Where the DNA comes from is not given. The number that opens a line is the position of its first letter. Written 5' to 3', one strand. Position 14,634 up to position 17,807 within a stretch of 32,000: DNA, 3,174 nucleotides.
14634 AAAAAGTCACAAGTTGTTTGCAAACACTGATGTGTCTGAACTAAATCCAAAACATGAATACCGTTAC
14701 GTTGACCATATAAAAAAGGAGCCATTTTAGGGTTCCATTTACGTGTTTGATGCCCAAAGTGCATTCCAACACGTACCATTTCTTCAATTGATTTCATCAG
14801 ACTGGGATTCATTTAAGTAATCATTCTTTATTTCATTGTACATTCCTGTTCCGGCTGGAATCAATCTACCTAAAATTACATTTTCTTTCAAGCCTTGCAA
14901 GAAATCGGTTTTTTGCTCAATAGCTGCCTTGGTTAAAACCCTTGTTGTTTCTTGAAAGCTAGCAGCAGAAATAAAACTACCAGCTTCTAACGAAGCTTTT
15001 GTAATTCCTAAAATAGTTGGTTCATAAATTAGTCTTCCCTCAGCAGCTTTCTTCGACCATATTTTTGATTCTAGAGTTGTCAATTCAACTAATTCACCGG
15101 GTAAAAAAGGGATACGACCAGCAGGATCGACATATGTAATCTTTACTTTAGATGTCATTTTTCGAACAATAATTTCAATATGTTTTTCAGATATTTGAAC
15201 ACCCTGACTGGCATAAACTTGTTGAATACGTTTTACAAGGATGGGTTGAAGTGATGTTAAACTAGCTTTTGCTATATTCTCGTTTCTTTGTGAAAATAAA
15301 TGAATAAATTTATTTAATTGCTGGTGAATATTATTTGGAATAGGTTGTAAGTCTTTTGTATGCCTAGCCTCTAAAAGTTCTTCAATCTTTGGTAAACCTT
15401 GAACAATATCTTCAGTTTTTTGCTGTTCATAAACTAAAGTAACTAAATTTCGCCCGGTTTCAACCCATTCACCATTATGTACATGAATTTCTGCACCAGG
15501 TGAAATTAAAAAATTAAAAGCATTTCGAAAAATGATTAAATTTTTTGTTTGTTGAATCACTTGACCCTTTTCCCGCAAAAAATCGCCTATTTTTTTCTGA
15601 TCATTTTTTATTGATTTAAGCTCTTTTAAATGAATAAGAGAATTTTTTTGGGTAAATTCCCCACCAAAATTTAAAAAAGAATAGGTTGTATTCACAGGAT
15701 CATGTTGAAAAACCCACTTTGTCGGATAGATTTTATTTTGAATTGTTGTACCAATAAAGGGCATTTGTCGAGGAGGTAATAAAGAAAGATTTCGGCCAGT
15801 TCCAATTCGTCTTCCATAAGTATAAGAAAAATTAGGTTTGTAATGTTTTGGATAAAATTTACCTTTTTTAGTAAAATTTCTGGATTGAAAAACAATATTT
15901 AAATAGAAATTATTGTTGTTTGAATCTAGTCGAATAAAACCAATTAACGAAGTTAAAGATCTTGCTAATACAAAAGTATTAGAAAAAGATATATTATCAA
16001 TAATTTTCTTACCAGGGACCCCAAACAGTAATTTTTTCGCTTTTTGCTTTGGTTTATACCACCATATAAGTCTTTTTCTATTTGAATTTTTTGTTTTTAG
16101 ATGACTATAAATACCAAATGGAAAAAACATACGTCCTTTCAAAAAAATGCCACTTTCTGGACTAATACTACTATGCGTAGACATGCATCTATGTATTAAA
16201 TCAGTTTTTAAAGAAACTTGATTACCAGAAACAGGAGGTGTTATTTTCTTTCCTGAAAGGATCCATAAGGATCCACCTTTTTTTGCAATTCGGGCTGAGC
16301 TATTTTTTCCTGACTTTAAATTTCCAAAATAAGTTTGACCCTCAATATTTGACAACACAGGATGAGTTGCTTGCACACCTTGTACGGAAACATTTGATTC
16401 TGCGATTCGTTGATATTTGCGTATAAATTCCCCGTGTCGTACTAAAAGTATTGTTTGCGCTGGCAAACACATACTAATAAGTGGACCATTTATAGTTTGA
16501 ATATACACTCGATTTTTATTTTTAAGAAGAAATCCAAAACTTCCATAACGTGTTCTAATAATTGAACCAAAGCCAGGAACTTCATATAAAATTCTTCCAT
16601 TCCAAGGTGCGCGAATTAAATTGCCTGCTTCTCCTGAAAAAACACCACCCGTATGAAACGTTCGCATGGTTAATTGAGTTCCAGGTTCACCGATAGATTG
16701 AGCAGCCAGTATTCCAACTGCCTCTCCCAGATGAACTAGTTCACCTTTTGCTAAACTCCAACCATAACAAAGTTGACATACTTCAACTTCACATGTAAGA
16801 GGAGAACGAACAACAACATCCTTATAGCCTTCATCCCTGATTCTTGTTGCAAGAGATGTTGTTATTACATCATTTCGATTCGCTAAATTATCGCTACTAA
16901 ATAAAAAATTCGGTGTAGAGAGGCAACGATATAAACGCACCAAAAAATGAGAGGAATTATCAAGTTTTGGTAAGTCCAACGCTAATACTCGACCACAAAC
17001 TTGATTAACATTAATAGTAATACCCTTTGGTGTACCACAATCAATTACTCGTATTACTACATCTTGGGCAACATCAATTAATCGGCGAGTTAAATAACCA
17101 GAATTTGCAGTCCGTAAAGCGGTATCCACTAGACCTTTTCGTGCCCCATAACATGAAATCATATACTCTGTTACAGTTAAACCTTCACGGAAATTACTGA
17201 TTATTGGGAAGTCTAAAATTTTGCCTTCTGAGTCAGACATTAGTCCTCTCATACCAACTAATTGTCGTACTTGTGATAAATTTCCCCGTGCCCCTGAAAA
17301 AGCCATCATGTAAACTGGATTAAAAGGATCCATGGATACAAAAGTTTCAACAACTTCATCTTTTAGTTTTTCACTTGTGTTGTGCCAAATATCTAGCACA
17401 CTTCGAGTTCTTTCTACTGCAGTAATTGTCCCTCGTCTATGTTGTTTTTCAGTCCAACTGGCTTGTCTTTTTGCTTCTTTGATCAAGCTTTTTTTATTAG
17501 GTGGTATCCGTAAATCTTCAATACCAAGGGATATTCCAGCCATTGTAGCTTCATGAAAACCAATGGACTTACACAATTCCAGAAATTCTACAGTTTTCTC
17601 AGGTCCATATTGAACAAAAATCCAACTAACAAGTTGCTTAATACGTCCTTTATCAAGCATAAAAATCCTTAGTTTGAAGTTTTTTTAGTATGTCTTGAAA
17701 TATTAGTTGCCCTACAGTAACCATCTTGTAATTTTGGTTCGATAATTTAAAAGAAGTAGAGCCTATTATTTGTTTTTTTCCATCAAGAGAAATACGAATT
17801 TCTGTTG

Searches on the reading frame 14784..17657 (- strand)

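Call 28: search_protein_families(library=ncbifam, proteins=[window:14784-17657:-], max_evalue=0.00001)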
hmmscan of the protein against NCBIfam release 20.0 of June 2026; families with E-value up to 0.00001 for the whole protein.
window:14784-17657:- (957 aa): 10 families
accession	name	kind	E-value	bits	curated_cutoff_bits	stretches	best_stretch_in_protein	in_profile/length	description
NF002724.0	PRK02597.1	equivalog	7.1e-239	795.6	1878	3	1-473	15-489/1338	DNA-directed RNA polymerase subunit beta'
TIGR02388.1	rpoC2_cyan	equivalog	1.5e-226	754.7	467.4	3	1-481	7-490/1230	DNA-directed RNA polymerase subunit beta''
TIGR02386.1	rpoC_TIGR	equivalog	1.4e-164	549.7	963.5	2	2-773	573-935/1147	DNA-directed RNA polymerase subunit beta'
NF011498.0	PRK14906.1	equivalog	5.5e-137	458.1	1437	2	1-340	677-1003/1459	DNA-directed RNA polymerase subunit beta'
NF007172.0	PRK09603.1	equivalog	4.4e-128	428.3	5372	2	3-341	1974-2307/2890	DNA-directed RNA polymerase subunit beta/beta'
NF011417.0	PRK14844.1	equivalog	1.1e-119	400.8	4632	2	6-450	2031-2464/2839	DNA-directed RNA polymerase subunit beta/beta'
NF006336.0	PRK08566.1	equivalog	7.8e-23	80.6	819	2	152-202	784-834/883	DNA-directed RNA polymerase subunit A'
TIGR02390.1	RNA_pol_rpoA1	equivalog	3.4e-22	78.4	1042.55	2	154-202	779-827/867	DNA-directed RNA polymerase subunit A'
TIGR02389.1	RNA_pol_rpoA2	equivalog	9.6e-21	74.2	420.65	1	306-339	39-72/367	DNA-directed RNA polymerase subunit A''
NF011491.0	PRK14898.1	equivalog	1.1e-12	46.8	783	0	890-941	794-845/860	DNA-directed RNA polymerase subunit A''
